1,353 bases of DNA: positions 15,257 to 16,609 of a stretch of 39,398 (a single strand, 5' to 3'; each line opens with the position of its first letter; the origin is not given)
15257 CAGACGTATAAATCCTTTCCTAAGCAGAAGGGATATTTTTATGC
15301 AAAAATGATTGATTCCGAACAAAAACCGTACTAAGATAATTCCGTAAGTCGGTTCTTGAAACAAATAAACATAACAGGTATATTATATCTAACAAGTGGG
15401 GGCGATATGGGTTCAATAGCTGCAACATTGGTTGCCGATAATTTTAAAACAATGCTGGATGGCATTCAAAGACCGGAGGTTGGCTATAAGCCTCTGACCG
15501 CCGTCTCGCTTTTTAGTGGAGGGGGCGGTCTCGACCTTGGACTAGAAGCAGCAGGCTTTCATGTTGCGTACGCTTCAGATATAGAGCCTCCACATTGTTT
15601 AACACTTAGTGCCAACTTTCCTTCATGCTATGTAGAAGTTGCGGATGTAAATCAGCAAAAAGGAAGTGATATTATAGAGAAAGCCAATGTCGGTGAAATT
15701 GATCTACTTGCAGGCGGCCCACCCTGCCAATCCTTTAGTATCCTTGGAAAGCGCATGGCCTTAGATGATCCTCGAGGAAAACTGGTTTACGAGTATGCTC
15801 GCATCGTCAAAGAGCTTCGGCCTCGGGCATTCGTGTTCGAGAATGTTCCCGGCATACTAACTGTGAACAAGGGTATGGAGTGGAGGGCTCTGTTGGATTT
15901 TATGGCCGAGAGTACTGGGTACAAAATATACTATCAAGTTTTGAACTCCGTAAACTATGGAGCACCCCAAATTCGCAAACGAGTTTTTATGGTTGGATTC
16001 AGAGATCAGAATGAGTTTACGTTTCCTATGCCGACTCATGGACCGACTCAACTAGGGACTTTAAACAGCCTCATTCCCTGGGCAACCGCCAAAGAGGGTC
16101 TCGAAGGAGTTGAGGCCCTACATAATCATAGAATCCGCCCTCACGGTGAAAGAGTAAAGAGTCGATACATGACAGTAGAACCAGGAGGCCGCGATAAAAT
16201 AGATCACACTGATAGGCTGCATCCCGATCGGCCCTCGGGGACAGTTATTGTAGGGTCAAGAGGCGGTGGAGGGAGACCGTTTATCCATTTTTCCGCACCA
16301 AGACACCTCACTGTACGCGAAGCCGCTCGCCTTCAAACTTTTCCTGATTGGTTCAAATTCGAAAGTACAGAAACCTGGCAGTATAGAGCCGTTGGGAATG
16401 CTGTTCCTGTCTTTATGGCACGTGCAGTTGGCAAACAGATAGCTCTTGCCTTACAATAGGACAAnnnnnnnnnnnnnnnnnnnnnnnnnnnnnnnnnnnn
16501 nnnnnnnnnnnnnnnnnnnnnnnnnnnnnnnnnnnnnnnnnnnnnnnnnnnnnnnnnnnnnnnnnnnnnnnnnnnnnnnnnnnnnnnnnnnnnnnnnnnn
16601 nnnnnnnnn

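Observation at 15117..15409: Complete SAM-I-type riboswitch directly upstream of a cytosine-5 DNA methyltransferase / restriction endonuclease operon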

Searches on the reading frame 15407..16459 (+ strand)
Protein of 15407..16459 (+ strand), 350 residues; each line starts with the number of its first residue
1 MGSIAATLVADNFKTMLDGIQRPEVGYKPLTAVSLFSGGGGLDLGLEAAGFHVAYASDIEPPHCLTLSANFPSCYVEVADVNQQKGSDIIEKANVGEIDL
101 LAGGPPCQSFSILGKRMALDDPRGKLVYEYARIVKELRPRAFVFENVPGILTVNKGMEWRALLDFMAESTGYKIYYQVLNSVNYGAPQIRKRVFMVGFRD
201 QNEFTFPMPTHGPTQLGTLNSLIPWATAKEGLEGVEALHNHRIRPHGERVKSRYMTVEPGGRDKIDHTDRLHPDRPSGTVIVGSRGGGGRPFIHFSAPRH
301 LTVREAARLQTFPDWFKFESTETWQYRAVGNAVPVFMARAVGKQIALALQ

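Call 7: search_protein_families(library=pfam, proteins=[window:15407-16459:+], max_evalue=0.01)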
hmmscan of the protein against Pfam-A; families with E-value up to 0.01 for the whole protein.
window:15407-16459:+ (350 aa): 1 family
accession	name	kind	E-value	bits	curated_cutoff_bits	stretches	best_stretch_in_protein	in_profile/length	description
PF00145.23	DNA_methylase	-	1.2e-70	239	22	1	31-345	2-322/324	C-5 cytosine-specific DNA methylase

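Call 13: find_encoding_contigs(protein=window:15407-16459:+, flank=10000, max_places=10)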
Protein window:15407-16459:+ (350 aa): 14 contigs read that carry it; 10 places shown.
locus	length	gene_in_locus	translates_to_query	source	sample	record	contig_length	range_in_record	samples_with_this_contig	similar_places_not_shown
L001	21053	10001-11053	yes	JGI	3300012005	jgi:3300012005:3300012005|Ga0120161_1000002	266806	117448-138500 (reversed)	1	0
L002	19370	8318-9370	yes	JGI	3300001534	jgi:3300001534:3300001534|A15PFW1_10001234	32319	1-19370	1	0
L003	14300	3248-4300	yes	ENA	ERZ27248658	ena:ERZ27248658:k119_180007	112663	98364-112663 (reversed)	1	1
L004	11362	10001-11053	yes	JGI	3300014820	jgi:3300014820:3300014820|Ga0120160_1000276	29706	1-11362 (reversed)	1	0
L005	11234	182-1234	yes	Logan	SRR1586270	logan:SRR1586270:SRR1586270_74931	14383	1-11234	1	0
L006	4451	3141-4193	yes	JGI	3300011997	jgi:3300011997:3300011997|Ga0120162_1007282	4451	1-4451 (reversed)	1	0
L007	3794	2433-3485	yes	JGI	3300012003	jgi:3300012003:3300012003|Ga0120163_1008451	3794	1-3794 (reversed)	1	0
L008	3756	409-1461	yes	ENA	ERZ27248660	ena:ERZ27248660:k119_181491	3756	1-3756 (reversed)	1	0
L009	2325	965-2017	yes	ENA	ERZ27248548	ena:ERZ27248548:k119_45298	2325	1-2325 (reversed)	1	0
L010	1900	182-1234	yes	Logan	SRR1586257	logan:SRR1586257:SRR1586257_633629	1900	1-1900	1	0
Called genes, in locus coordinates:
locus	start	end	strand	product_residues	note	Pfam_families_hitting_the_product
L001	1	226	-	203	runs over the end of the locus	-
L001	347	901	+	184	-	PF04011:LemA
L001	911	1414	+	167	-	-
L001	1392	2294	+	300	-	PF01435:Peptidase_M48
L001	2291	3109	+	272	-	-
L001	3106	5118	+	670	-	PF22745:Nlig-Ia, PF01653:DNA_ligase_aden, PF03120:OB_DNA_ligase, PF12826:HHH_2, PF14520:HHH_5 (weak), PF00633:HHH (weak), PF00533:BRCT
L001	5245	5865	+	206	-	-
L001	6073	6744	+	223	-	-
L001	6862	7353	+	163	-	-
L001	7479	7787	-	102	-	-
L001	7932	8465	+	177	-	-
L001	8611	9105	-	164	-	-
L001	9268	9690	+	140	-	-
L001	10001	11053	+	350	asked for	PF00145:DNA_methylase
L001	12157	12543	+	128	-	-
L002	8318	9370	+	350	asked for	PF00145:DNA_methylase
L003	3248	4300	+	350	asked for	PF00145:DNA_methylase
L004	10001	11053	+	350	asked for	PF00145:DNA_methylase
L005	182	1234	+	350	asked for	PF00145:DNA_methylase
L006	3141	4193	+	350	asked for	PF00145:DNA_methylase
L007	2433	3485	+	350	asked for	PF00145:DNA_methylase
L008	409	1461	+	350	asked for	PF00145:DNA_methylase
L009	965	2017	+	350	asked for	PF00145:DNA_methylase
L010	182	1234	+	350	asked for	PF00145:DNA_methylase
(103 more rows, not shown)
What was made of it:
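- Tried and rejected: Nuclease pseudogene in some samples, suspected from differing gene calls in call 13.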

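Call 14: find_homologous_proteins(query=window:15407-16459:+, max_evalue=1e-30)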
Query window:15407-16459:+ (350 aa): 5298 proteins with E <= 1e-30 among 8000 candidates; the best 120 are listed.
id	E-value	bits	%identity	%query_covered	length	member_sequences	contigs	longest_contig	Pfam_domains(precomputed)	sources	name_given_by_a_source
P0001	2.4e-238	808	100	100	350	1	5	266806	PF00145.24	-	-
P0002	2.8e-138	479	58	98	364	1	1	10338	PF00145.24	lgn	-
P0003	3.8e-137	475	59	98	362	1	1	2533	PF00145.24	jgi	jgi:DNA (cytosine-5)-methyltransferase 1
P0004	1.6e-135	470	59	97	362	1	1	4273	PF00145.24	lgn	-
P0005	1.6e-132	460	60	93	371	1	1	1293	PF00145.24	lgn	-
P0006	7.2e-132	458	61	93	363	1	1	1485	PF00145.24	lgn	-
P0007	1.7e-131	457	61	93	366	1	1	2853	PF00145.24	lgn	-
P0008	9.4e-131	454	59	98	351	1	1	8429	PF00145.24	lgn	-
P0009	1.1e-130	454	61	86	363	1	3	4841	PF00145.24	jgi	jgi:DNA (cytosine-5)-methyltransferase 1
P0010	1.5e-130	454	61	86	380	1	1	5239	PF00145.24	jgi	jgi:DNA (cytosine-5)-methyltransferase 1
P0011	1.8e-130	453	56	97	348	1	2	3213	PF00145.24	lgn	-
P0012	6.2e-130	452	62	91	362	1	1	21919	PF00145.24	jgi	jgi:DNA (cytosine-5)-methyltransferase 1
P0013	6.8e-130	451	58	98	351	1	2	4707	PF00145.24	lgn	-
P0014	1.5e-129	450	57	96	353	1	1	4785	PF00145.24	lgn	-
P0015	7.7e-129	448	61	91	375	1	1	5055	PF00145.24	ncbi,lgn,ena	-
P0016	9.6e-129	448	59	94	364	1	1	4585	PF00145.24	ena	-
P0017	3.6e-128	446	58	95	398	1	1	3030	PF00145.24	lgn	-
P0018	4.1e-128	446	59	91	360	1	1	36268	PF00145.24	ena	-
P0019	4.2e-128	446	57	96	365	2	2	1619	PF00145.24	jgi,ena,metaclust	metaclust:\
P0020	2.9e-127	443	58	97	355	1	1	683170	PF00145.24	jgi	jgi:DNA (cytosine-5)-methyltransferase 1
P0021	3.2e-127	443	57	97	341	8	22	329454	PF00145.24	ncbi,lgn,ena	-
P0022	4.2e-127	442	56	100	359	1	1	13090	PF00145.24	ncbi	ncbi:MAG: DNA cytosine methyltransferase [Pseudodesulfovibrio sp.]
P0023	4.4e-127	442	60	93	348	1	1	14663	PF00145.24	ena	-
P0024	1.2e-126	441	57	96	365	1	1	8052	PF00145.24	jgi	jgi:DNA (cytosine-5)-methyltransferase 1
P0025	1.7e-126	440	58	97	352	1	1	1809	PF00145.24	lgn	-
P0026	1.9e-126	440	59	91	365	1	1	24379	PF00145.24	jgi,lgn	-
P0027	2.2e-126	440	56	100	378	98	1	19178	PF00145.24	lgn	-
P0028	2.4e-126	440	57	98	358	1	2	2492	PF00145.24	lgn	-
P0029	6.8e-126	438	59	97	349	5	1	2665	PF00145.24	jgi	-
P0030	9.9e-126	438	59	91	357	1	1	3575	PF00145.24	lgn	-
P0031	1.0e-125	438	55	98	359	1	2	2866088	PF00145.24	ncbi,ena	-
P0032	1.5e-125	437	56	97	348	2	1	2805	PF00145.24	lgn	-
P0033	1.5e-125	437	60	91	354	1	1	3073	PF00145.24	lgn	-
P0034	4.2e-125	436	53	99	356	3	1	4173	PF00145.24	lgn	-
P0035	5.9e-125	435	58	91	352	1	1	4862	PF00145.24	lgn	-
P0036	6.2e-125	435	57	97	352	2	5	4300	PF00145.24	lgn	-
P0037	9.3e-125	435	58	97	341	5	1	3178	PF00145.24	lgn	-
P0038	1.0e-124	434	56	98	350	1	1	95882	PF00145.24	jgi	jgi:DNA (cytosine-5)-methyltransferase 1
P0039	1.4e-124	434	59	91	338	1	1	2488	PF00145.24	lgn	-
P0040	3.3e-124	433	57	91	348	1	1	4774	PF00145.24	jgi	-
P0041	3.9e-124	432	56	97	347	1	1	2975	PF00145.24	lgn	-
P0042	8.9e-124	431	60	89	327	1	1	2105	PF00145.24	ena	-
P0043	1.1e-123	431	59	91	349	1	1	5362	PF00145.24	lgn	-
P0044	1.2e-123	431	56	97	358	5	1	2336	PF00145.24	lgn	-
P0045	1.7e-123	430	55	98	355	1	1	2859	PF00145.24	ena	-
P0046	2.2e-123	430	58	97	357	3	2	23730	PF00145.24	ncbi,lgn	-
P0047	4.1e-123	429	58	90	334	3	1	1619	PF00145.24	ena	-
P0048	4.3e-123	429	59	91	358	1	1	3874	PF00145.24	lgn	-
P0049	5.4e-123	429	58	91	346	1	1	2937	PF00145.24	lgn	-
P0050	6.6e-123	428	57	93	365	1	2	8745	PF00145.24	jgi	jgi:DNA (cytosine-5)-methyltransferase 1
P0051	8.6e-123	428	55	97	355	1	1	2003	PF00145.24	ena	-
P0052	1.3e-122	427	58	86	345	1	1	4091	PF00145.24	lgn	-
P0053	1.5e-122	427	54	97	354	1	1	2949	PF00145.24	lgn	-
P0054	4.4e-122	426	57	93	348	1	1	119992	PF00145.24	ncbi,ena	-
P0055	5.0e-122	426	57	92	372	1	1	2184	PF00145.24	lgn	-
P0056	5.4e-122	425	59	91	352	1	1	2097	PF00145.24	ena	-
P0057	1.0e-121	425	56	97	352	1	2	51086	PF00145.24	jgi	jgi:DNA (cytosine-5)-methyltransferase 1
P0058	1.2e-121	424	55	97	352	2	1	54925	PF00145.24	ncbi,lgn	ncbi:MAG: DNA cytosine methyltransferase [Coleofasciculaceae cyanobacterium]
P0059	1.6e-121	424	56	97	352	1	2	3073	PF00145.24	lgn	-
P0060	1.9e-121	424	55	97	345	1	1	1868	PF00145.24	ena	-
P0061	2.1e-121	423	54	100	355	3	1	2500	PF00145.24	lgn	-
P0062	2.2e-121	423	55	97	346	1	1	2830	PF00145.24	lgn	-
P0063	3.6e-121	423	55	97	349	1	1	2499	PF00145.24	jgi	jgi:DNA (cytosine-5)-methyltransferase 1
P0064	3.8e-121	423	57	95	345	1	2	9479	PF00145.24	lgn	-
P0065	3.9e-121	423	56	96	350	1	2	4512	PF00145.24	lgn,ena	-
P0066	4.2e-121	423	59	91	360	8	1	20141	PF00145.24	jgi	-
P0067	5.5e-121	422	55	97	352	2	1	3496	PF00145.24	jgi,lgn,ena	-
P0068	6.1e-121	422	57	93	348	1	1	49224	PF00145.24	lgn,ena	-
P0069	1.7e-120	421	56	97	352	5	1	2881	PF00145.24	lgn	-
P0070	1.8e-120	420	58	91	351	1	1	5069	PF00145.24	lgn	-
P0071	1.8e-120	420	56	95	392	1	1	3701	PF00145.24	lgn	-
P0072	2.2e-120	420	55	97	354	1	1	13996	PF00145.24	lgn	-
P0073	2.3e-120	420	55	97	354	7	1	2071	PF00145.24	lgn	-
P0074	2.5e-120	420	58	92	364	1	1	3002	PF00145.24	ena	-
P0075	2.7e-120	420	55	97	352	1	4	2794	PF00145.24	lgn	-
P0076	3.1e-120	420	57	92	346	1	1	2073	PF00145.24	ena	-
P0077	3.4e-120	420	60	91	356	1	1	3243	PF00145.24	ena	-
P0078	3.5e-120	419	56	97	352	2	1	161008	PF00145.24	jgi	jgi:DNA (cytosine-5)-methyltransferase 1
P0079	3.8e-120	419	56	91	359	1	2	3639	PF00145.24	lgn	-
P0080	4.0e-120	419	54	97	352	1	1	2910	PF00145.24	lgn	-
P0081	5.1e-120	419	59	92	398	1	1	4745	PF00145.24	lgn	-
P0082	5.6e-120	419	56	92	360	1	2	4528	PF00145.24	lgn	-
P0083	7.1e-120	418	55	97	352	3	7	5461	PF00145.24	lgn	-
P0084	1.1e-119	418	55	97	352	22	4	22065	PF00145.24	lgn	-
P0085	1.3e-119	418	56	97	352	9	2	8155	PF00145.24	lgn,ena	-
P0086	1.5e-119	417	56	97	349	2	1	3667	PF00145.24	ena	-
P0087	1.8e-119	417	54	97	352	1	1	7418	PF00145.24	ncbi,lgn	ncbi:MAG: DNA cytosine methyltransferase [Thermosynechococcaceae cyanobacterium]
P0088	3.9e-119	416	57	92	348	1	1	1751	PF00145.24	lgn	-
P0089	4.5e-119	416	56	97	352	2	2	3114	PF00145.24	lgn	-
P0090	4.7e-119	416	55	97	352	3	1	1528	PF00145.24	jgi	jgi:DNA (cytosine-5)-methyltransferase 1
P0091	4.8e-119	416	54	98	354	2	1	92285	PF00145.24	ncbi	-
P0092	6.6e-119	415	56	97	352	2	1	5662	PF00145.24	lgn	-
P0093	7.5e-119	415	57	86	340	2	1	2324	PF00145.24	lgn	-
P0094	9.4e-119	415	57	91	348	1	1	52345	PF00145.24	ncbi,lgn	-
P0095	1.1e-118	415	56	95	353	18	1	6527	PF00145.24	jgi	jgi:DNA (cytosine-5)-methyltransferase 1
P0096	1.3e-118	414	56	85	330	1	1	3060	PF00145.24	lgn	-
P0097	1.3e-118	414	55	97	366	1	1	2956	PF00145.24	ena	-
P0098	1.7e-118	414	56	97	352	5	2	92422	PF00145.24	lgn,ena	-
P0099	1.8e-118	414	55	97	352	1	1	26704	PF00145.24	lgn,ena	-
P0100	2.1e-118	414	57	91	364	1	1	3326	PF00145.24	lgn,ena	-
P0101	2.6e-118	413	58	92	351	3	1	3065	PF00145.24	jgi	-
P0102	3.2e-118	413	55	97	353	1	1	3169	PF00145.24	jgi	jgi:DNA (cytosine-5)-methyltransferase 1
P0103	3.3e-118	413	54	97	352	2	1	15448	PF00145.24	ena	-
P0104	4.0e-118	413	54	97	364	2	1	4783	PF00145.24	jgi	jgi:DNA (cytosine-5)-methyltransferase 1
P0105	4.6e-118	413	55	99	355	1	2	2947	PF00145.24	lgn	-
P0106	6.2e-118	412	56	95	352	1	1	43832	PF00145.24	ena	-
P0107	6.7e-118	412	54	97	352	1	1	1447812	PF00145.24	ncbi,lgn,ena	-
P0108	7.4e-118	412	56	96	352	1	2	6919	PF00145.24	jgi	jgi:DNA (cytosine-5)-methyltransferase 1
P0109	8.6e-118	412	56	91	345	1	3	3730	PF00145.24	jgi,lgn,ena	-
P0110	1.0e-117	411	55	95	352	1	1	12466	PF00145.24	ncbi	ncbi:MAG: DNA cytosine methyltransferase [Spirulina sp.]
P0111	1.2e-117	411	54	97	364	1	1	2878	PF00145.24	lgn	-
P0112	1.4e-117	411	56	86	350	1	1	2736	PF00145.24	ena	-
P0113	1.4e-117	411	56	93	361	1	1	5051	PF00145.24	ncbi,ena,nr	ncbi:MAG TPA: DNA cytosine methyltransferase [Bacteroidia bacterium]|nr:DNA cytosine methyltransfera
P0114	1.4e-117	411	57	86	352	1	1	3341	PF00145.24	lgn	-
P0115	1.8e-117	411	55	97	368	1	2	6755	PF00145.24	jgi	jgi:DNA (cytosine-5)-methyltransferase 1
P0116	2.4e-117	410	54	97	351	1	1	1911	PF00145.24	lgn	-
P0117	2.5e-117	410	55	97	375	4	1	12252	PF00145.24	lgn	-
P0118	4.0e-117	409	57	93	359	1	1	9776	PF00145.24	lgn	-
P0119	4.9e-117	409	56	96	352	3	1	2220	PF00145.24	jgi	jgi:DNA (cytosine-5)-methyltransferase 1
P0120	6.2e-117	409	55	92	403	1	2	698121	PF00145.24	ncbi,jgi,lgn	jgi:DNA (cytosine-5)-methyltransferase 1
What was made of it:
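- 15407..16459 (+): C5 cytosine DNA methyltransferase (dcm type). The nearest homologues are at most 62% identical and come from diverse phyla (call 14).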

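Call 17: search_protein_families(library=ncbifam, proteins=[window:15407-16459:+], max_evalue=0.01)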
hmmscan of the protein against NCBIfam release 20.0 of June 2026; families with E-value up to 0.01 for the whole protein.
window:15407-16459:+ (350 aa): 2 families
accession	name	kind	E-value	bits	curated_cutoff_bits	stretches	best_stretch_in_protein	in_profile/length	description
TIGR00675.1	dcm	superfamily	3.2e-66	224.2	100.65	1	33-345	2-329/329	DNA (cytosine-5-)-methyltransferase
NF007772.0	PRK10458.1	subfamily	3.4e-14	52.3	710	1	32-201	91-289/472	DNA cytosine methylase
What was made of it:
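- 15407..16459 (+): PF00145 at E 1e-70 (call 7) and TIGR00675 (call 17).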

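Call 100: find_related_loci(query=A8, collection=viral_contigs, flank=1500)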
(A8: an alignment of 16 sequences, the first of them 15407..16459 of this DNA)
Query A8 (350 aa) in viral_contigs; peptide patterns used: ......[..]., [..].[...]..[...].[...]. (x = any residue, [..] = any of these).
599 stretches matched a pattern (row limit reached: there are more); 588 encode a relative of the query (tblastn E <= 1e-3); the best 80 are kept; 80 distinct loci.
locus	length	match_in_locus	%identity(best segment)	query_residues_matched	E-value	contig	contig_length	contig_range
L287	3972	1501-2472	54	30-350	2e-109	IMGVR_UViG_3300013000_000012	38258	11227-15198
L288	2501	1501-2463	51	30-349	1e-107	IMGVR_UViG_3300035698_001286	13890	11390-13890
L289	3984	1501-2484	41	28-347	7e-76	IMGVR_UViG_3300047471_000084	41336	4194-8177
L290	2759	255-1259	40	32-345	3e-74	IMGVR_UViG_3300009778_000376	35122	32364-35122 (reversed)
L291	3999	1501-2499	38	32-345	2e-69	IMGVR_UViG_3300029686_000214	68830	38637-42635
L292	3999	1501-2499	38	32-345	2e-69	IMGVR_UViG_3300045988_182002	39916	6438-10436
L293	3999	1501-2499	38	32-345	2e-69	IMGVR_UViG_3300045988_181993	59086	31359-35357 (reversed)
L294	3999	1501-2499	38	32-345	1e-69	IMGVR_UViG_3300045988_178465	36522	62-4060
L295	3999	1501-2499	38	32-345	2e-69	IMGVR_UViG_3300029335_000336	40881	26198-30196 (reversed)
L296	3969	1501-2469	38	30-350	7e-61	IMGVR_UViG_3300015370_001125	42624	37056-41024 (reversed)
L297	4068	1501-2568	38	30-349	3e-56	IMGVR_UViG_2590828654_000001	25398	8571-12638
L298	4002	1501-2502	36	33-345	2e-54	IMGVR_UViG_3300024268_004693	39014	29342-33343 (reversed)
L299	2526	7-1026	34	28-350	1e-53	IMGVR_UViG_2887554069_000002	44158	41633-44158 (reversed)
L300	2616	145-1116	35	30-346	8e-53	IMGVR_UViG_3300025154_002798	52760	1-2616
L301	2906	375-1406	36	30-345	8e-53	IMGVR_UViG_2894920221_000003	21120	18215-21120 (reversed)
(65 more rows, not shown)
